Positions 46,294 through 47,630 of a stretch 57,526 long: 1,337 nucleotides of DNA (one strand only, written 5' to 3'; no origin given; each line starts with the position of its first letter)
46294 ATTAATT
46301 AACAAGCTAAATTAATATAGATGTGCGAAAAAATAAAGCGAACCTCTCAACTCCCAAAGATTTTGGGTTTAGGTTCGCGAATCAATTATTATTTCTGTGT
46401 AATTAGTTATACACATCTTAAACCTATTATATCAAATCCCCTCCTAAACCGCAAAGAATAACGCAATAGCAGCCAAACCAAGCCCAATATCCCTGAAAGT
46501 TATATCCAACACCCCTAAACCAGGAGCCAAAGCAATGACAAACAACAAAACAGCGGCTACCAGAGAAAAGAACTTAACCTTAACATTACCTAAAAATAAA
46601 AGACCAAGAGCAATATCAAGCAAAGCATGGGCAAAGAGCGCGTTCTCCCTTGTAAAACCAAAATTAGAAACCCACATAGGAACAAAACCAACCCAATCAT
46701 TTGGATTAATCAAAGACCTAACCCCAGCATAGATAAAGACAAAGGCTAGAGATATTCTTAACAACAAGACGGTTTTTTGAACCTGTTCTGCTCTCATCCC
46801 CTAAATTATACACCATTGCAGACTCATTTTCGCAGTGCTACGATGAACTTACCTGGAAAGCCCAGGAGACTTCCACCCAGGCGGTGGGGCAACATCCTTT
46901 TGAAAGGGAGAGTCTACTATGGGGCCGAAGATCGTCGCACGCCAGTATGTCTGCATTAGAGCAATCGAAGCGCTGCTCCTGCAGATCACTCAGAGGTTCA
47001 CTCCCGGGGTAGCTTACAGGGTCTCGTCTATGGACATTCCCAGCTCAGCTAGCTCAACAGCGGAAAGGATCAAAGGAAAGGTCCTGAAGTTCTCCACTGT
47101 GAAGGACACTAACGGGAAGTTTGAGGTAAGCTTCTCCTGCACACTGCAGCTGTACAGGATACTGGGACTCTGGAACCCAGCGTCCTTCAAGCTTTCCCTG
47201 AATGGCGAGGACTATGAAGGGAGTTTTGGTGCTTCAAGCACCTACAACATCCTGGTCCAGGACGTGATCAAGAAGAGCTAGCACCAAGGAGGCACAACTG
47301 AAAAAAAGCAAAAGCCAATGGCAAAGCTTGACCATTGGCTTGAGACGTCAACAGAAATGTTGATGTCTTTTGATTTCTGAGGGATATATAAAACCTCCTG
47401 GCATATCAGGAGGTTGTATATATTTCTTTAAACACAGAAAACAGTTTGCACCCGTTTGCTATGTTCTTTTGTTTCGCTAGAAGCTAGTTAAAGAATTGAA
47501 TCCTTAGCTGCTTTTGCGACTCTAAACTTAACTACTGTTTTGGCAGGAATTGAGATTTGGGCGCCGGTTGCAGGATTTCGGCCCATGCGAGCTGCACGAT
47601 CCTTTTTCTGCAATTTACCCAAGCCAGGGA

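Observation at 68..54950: Five dispersed GC-rich patches in an AT-rich genome, with recurring cassette-like architecture and non-random placement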

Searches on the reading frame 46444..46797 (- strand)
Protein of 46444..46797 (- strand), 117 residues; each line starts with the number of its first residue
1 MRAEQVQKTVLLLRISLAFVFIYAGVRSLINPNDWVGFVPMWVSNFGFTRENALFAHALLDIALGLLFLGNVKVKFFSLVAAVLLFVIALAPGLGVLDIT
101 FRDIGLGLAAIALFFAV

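Call 16: search_protein_families(library=pfam, max_evalue=1, proteins=[window:46444-46797:-])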
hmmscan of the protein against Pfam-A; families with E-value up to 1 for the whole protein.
window:46444-46797:- (117 aa): 4 families
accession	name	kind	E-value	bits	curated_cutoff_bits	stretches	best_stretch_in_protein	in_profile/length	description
PF07681.17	DoxX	-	3.5e-05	24.8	23.6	1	10-90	2-81/85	DoxX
PF13781.11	DoxX_3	-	0.00033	21.6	25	1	18-91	1-75/102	DoxX-like family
PF07291.16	MauE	-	0.0007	20.3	27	1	8-92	3-87/128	Methylamine utilisation protein MauE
PF04173.18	DoxD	-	0.15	12.4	22.7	1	11-33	3-25/167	TQO small subunit DoxD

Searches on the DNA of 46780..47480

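Call 36: search_rna_families(source=window, start=46780, end=47480, threshold=evalue, max_evalue=10)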
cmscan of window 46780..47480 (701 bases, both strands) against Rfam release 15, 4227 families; matches with E-value up to 10: 9.
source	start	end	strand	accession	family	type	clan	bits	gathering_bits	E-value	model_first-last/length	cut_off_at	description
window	47328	47430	+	RF04342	Plastid-psbA-1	Cis-reg;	CL00153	21.5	54.3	3.1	1-114/114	no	Plastid-psbA-1 3UTR RNA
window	47305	47398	-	RF00378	Qrr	Gene; sRNA;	-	20.9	50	0.29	1-108/108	no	Qrr RNA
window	47200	47432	+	RF00084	CsrC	Gene; sRNA;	CL00106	18.5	61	0.0025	1-255/255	no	CsrC RNA family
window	47291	47414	-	RF02579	tsr26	Gene; sRNA;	-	18.4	141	5.1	1-122/122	no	S. aureus tsr26 small RNA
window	47312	47341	-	RF04254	mir-1677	Gene; miRNA;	-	16.6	84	3.1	25-52/76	no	mir-1677 microRNA precursor family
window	47368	47439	+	RF03609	mir-5470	Gene; miRNA;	-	15.3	98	5.6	1-81/81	no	mir-5470 microRNA precursor family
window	47364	47443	+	RF03561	mir-3533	Gene; miRNA;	-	15.2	104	7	1-84/84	no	mir-3533 microRNA precursor family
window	47342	47440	-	RF02039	SPRY4-IT1_2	Gene; lncRNA;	-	11.9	40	4.9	44-120/120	no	SPRY4-IT1 conserved region 2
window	47302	47325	+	RF02248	Six3os1_3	Gene; lncRNA;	-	9.6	40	9.8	49-75/75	no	Six3os1 conserved region 3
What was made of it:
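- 46851..46918 (+): GC4 5' leader: two hairpins (46852-46866 and 46873-46887) and a GGGAG Shine-Dalgarno sequence. It is nearly invariant across lineages. No Rfam match (call 36).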

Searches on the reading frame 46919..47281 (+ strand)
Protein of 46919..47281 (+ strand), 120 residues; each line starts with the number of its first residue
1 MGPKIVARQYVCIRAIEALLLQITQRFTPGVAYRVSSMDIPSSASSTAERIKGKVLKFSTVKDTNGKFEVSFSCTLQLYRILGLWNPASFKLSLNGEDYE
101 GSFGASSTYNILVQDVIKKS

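Call 16: search_protein_families(library=pfam, max_evalue=1, proteins=[window:46919-47281:+])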
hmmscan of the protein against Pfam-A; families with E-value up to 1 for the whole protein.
window:46919-47281:+ (120 aa): 0 families

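Call 18: find_encoding_contigs(protein=window:46919-47281:+, flank=6000, max_places=10)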
Protein window:46919-47281:+ (120 aa): 14 contigs read that carry it; 5 places shown.
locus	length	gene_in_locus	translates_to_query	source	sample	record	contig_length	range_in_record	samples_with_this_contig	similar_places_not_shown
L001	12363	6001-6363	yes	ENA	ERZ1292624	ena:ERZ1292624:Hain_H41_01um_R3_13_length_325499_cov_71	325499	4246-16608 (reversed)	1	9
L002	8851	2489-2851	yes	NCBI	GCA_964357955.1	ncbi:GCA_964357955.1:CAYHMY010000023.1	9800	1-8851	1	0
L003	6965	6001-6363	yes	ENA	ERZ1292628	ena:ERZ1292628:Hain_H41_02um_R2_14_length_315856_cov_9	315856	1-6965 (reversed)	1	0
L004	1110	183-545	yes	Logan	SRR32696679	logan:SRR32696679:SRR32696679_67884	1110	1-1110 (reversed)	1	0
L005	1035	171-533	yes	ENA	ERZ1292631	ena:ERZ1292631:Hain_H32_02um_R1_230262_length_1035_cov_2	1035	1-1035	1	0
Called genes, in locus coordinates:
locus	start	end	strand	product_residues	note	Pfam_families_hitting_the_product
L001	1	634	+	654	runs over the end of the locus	-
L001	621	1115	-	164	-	PF04542:Sigma70_r2, PF08281:Sigma70_r4_2, PF04545:Sigma70_r4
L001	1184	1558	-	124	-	PF16320:Ribosomal_L12_N, PF00542:Ribosomal_L12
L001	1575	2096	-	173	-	PF00466:Ribosomal_L10, PF27436:RL10_C (weak)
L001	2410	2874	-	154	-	PF00885:DMRL_synthase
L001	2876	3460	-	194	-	PF00677:Lum_binding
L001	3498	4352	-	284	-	PF02618:YceG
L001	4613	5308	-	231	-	PF05552:MS_channel_1st_1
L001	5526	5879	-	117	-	PF07681:DoxX (weak)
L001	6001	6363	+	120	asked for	-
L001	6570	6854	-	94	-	PF00216:Bac_DNA_binding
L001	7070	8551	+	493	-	PF00478:IMPDH, PF03060:NMO (faint), PF00571:CBS, PF01070:FMN_dh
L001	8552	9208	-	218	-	-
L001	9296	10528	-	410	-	PF00083:Sugar_tr, PF05977:MFS_3 (weak), PF07690:MFS_1, PF03137:OATP, PF07690:MFS_1 (weak)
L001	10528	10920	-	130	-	-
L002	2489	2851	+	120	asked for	-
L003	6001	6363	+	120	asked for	-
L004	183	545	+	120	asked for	-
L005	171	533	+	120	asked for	-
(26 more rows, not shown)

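Call 20: find_homologous_proteins(query=window:46919-47281:+, max_evalue=0.01)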
Query window:46919-47281:+ (120 aa): 4 proteins with E <= 0.01 among 9 candidates.
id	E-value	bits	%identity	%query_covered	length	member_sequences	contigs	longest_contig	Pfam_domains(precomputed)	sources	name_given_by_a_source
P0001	4.4e-71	254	100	100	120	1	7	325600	-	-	-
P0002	7.6e-35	137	55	96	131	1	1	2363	-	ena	-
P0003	4.6e-32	128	51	96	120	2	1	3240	-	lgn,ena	-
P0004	4.9e-31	125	51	96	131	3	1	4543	-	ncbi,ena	-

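Call 21: find_encoding_contigs(protein=P0004, flank=6000, max_places=4)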
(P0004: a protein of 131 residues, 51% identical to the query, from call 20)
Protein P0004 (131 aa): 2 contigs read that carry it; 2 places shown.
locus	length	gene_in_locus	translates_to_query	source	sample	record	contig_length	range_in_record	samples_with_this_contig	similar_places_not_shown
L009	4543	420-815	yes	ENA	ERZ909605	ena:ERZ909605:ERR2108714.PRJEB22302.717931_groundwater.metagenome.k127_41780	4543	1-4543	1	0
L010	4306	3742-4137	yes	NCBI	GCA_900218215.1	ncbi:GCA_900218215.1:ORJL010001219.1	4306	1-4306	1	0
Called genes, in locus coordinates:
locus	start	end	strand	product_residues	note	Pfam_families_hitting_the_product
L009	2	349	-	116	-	?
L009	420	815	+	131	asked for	-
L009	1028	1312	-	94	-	PF00216:Bac_DNA_binding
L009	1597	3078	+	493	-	PF00478:IMPDH, PF03060:NMO (faint), PF00571:CBS, PF01070:FMN_dh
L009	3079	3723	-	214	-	-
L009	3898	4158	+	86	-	-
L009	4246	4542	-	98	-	?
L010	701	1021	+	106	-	-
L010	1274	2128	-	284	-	PF02618:YceG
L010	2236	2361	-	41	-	-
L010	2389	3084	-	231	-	PF05552:MS_channel_1st_1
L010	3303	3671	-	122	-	PF07681:DoxX (weak)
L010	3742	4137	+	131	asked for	-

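Call 22: find_encoding_contigs(protein=P0003, flank=6000, max_places=4)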
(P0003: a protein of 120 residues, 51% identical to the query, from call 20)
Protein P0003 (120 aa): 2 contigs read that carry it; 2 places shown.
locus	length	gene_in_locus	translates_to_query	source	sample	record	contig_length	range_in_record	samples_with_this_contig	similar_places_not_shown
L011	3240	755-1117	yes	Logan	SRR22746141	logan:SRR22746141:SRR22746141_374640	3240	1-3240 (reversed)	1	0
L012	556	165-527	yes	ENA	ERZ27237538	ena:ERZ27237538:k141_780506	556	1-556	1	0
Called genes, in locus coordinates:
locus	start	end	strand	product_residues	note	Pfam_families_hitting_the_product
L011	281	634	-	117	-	PF07681:DoxX (weak), PF13781:DoxX_3 (weak)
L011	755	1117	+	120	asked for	-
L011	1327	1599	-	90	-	PF00216:Bac_DNA_binding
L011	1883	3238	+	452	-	?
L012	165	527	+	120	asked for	-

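Call 23: find_encoding_contigs(protein=P0002, flank=6000, max_places=4)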
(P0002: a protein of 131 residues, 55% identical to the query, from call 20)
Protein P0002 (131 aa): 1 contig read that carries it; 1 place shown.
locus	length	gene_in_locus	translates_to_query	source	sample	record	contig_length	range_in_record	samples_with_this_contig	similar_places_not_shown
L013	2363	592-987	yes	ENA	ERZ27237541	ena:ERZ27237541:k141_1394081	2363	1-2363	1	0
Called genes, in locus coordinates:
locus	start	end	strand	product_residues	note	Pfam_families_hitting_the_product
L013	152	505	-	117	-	PF07681:DoxX (weak)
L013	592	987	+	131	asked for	-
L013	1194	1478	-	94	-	PF00216:Bac_DNA_binding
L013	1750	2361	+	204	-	?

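Call 60: predict_structure(alignment_id=A1)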
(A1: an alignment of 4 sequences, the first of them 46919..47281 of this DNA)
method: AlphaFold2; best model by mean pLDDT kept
length: 120 residues; sequences in the alignment: 4
mean_pLDDT: 72.7   pTM: 0.67
mean pLDDT of the five models: 72.7, 63.0, 57.6, 48.5, 46.7
residues with pLDDT >= 90: 5; 70-90: 69; 50-70: 40; < 50: 6
segments of 3 or more residues with pLDDT < 50: 62-65
pLDDT, mean of each block of 10 residues (from residue 1): 60 82 68 69 66 70 54 84 81 85 74 81
secondary structure, 60 per line:
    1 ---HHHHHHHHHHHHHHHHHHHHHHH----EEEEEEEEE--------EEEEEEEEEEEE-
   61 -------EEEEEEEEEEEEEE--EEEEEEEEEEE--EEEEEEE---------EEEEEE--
elements in order: H4-26 E31-39 E48-59 E68-81 E84-94 E97-103 E113-118
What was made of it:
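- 46919..47281 (+): GC4 gene: 120 aa, predicted as an N-terminal helix plus a six-stranded sheet (weakly NTF2-like). GC3 is 0.70. It is hypervariable. AlphaFold pLDDT 72.7 (call 60).
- On NTF2-like superfamily (GC4 protein): pLDDT 72.7 and pTM 0.67 (call 60).
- The GC4 AlphaFold model has pLDDT 72.7 (call 60).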

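Call 62: search_protein_families(library=ncbifam, max_evalue=1, proteins=[window:46919-47281:+])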
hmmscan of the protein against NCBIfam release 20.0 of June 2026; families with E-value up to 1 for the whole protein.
window:46919-47281:+ (120 aa): 0 families

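Call 63: search_protein_families(library=phrogs, max_evalue=0.1, proteins=[window:46919-47281:+])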
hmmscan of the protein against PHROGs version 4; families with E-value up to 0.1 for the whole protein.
window:46919-47281:+ (120 aa): 0 families

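Call 64: fold_search(model_id=the predicted structure, library=pdb)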
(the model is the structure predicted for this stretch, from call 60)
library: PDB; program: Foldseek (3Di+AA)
matches with E <= 10: 825; with E <= 0.001: 0
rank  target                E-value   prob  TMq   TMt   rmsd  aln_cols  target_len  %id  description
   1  7aed_B                5.2e-02  0.85  0.38  0.34   6.1       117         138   10  VirB8 domain of PrgL from Enterococcus faecalis pCF10 (released 2020-11-18)
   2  2ux0_D                5.8e-02  0.87  0.35  0.32   5.2        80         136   10  Structure of the oligomerisation domain of calcium-calmodulin dependent protein kinase II gamma (released 2007-04-10)
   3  7aed_A                5.8e-02  0.44  0.28  0.27  11.9       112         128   10  VirB8 domain of PrgL from Enterococcus faecalis pCF10 (released 2020-11-18)
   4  7sjy_B                6.1e-02  0.95  0.35  0.17   4.9        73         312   14  Crystal structure of Clostridium thermocellum RsgI9 S1C-NTF2 bi-domain (released 2022-03-02)
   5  1gy7_A                6.1e-02  0.80  0.37  0.37   6.7       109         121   12  N77Y point mutant of S.Cerevisiae NTF2 (released 2002-06-20)
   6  8s7l_A                6.5e-02  0.92  0.47  0.25  24.0       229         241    6  Crystal structure of a double mutant of VirB8-like OrfG central and C-terminal domains of Streptococcus thermophilus I (released 2025-03-12)
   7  2ux0_E                6.5e-02  0.85  0.34  0.32   5.3        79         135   10  Structure of the oligomerisation domain of calcium-calmodulin dependent protein kinase II gamma (released 2007-04-10)
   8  6iqt_A                6.8e-02  0.89  0.38  0.34   6.4        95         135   10  Crystal Structure of CagV, a VirB8 homolog of T4SS from Helicobacter pylori Strain 26695 (released 2019-11-13)
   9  3gzr_B                8.1e-02  0.93  0.39  0.34   5.9        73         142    7  CRYSTAL STRUCTURE OF AN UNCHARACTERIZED PROTEIN WITH A CYSTATIN-LIKE FOLD (CC_2572) FROM CAULOBACTER VIBRIOIDES AT 1.4 (released 2009-04-21)
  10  1gy7_B                8.1e-02  0.89  0.34  0.33   3.9        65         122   12  N77Y point mutant of S.Cerevisiae NTF2 (released 2002-06-20)
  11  7sjy_A                8.5e-02  0.92  0.35  0.16   4.9        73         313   14  Crystal structure of Clostridium thermocellum RsgI9 S1C-NTF2 bi-domain (released 2022-03-02)
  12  2ux0_F                8.5e-02  0.82  0.34  0.32   5.2        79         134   10  Structure of the oligomerisation domain of calcium-calmodulin dependent protein kinase II gamma (released 2007-04-10)
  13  6noi_B                8.5e-02  0.75  0.35  0.23   4.8        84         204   13  Crystal structure of Tsn15 in apo form (released 2019-10-23)
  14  7ury_D                9.5e-02  0.96  0.45  0.42   6.2       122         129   13  Tetradecameric hub domain of CaMKII beta (released 2022-05-11)
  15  2ux0_B                1.0e-01  0.80  0.35  0.32   5.2        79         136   10  Structure of the oligomerisation domain of calcium-calmodulin dependent protein kinase II gamma (released 2007-04-10)
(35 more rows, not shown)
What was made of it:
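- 46919..47281 (+): Foldseek NTF2/VirB8 matches at E about 0.05 (call 64).
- On NTF2-like superfamily (GC4 protein): Best Foldseek E 0.05 and TM 0.35-0.47 (call 64).
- Closest known: NTF2-like / cystatin-like alpha+beta cone proteins. Same: The top Foldseek hits are VirB8, NTF2, CaMKII hub and cystatin-like proteins (call 64).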

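Call 67: search_protein_representatives(alignment_id=A1)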
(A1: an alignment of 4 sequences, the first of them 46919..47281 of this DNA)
Query: 4 sequences, 122 profile positions. Proteins with E-value up to 0.001 (for the whole library): 3; up to 1e-10: 2; up to 1e-30: 1. The best 3 are listed.
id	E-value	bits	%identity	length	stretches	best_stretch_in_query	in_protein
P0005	8.7e-35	135.5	-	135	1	3-121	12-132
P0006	2.1e-30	121.3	-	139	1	3-114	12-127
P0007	6.0e-05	39.2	-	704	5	55-84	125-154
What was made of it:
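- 46919..47281 (+): Only 2 other clusters among 1.84e9 representatives (call 67).
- On Horizontally acquired genomic islet: No outside homologues for GC4 (calls 20, 67).
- The genes are strictly clade-restricted with no homologues anywhere (calls 20, 67).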

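Call 92: search_protein_families(library=padloc, max_evalue=0.1, proteins=[window:46919-47281:+])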
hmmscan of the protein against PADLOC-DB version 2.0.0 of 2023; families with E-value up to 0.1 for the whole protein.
window:46919-47281:+ (120 aa): 0 families
